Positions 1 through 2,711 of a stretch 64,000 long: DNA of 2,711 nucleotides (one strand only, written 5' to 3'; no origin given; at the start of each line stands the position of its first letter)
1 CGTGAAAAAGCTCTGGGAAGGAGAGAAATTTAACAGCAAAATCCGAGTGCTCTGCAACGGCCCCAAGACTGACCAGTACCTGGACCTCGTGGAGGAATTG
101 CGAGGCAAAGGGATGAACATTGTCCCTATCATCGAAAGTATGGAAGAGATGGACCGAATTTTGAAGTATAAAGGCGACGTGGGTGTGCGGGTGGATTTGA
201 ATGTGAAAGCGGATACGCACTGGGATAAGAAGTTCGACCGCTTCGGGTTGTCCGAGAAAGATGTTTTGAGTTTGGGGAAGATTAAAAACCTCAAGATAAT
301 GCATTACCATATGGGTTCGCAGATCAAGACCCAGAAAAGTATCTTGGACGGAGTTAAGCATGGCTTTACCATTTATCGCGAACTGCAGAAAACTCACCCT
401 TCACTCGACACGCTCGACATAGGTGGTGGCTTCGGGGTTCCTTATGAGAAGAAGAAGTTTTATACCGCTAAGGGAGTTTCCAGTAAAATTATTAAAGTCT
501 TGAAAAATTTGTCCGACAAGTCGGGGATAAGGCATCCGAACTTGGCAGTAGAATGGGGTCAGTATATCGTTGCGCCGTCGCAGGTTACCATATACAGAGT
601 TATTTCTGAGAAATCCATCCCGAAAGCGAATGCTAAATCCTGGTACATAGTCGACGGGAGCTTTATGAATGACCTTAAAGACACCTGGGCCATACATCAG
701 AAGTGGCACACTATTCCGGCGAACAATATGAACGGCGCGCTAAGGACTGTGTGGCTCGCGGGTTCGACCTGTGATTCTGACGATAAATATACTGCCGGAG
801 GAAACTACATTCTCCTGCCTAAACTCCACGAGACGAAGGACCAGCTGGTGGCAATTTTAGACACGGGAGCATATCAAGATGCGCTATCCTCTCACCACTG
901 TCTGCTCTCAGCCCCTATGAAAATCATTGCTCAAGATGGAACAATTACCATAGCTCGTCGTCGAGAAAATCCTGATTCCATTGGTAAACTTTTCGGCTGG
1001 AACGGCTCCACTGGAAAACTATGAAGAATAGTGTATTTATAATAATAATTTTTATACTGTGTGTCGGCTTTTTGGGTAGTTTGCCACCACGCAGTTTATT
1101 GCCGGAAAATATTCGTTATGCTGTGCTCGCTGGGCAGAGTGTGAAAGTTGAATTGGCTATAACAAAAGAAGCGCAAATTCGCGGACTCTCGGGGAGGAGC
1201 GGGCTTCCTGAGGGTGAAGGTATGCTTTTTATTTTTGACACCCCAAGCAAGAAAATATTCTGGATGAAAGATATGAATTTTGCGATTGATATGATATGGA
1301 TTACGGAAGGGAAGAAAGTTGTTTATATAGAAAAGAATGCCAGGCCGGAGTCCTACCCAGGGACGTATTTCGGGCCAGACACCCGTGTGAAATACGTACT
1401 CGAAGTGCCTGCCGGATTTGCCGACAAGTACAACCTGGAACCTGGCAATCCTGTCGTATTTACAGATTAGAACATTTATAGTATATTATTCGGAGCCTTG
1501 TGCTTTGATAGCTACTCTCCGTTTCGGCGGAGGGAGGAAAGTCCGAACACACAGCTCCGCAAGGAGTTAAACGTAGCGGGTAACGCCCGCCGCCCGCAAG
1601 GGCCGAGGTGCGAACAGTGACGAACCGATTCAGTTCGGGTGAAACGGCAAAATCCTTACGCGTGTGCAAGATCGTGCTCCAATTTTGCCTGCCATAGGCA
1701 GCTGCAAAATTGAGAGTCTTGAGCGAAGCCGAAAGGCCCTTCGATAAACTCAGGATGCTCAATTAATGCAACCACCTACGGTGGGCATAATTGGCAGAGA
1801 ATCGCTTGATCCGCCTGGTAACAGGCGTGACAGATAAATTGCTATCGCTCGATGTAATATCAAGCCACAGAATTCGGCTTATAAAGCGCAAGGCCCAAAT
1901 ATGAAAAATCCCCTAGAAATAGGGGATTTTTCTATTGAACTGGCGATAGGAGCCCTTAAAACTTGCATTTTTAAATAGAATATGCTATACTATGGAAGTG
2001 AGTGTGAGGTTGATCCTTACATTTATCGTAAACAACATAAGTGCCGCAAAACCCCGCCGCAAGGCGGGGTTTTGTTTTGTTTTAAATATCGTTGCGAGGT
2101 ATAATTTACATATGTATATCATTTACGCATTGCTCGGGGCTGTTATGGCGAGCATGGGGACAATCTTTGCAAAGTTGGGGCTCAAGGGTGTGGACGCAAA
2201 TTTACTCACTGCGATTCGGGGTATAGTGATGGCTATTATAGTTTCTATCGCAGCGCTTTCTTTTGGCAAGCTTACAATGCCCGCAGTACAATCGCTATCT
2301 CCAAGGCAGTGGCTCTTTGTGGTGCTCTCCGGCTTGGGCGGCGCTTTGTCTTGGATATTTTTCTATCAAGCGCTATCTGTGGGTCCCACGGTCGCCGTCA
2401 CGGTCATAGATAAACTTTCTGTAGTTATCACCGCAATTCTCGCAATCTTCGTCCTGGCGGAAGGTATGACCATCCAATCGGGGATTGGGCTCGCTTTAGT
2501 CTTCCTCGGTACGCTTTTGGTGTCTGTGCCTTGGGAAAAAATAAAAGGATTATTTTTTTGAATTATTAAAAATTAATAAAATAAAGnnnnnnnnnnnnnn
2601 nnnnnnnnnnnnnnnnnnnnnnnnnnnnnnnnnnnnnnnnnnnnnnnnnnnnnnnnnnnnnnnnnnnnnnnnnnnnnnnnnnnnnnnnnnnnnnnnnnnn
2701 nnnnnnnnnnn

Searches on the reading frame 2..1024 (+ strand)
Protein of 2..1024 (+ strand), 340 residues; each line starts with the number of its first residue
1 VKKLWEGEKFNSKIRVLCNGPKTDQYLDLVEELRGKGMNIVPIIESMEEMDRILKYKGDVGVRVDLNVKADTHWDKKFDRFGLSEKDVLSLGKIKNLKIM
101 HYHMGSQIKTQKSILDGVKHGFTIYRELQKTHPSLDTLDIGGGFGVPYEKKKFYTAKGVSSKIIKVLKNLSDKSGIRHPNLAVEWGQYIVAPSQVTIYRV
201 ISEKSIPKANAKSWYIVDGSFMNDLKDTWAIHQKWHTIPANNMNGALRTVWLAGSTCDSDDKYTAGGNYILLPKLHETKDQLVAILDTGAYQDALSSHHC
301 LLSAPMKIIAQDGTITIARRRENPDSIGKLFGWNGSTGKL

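Call 46: search_protein_families(library=pfam, proteins=[window:2-1024:+], max_evalue=0.0001)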
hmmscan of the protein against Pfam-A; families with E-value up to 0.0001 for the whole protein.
window:2-1024:+ (340 aa): 2 families
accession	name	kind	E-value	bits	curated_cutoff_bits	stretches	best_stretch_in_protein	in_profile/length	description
PF02784.22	Orn_Arg_deC_N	-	3.3e-19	69.7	23.4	1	17-191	66-247/247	Pyridoxal-dependent decarboxylase, pyridoxal binding domain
PF00278.28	Orn_DAP_Arg_deC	-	4.7e-07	30.4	23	1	192-289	6-95/95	Pyridoxal-dependent decarboxylase, C-terminal sheet domain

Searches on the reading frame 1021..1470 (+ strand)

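Call 46: search_protein_families(library=pfam, proteins=[window:1021-1470:+], max_evalue=0.0001)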
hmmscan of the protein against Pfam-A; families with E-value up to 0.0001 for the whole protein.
window:1021-1470:+ (149 aa): 1 family
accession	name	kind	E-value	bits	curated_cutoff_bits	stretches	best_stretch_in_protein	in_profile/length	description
PF02643.20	DUF192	-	6.7e-31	106.7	27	1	41-146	1-95/96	Uncharacterized ACR, COG1430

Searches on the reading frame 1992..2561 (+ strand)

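Call 46: search_protein_families(library=pfam, proteins=[window:1992-2561:+], max_evalue=0.0001)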
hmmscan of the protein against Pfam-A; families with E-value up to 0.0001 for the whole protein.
window:1992-2561:+ (189 aa): 1 family
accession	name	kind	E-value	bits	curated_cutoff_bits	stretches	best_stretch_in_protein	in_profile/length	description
PF00892.27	EamA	-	7.5e-18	65.6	28.2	1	41-178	2-134/135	EamA-like transporter family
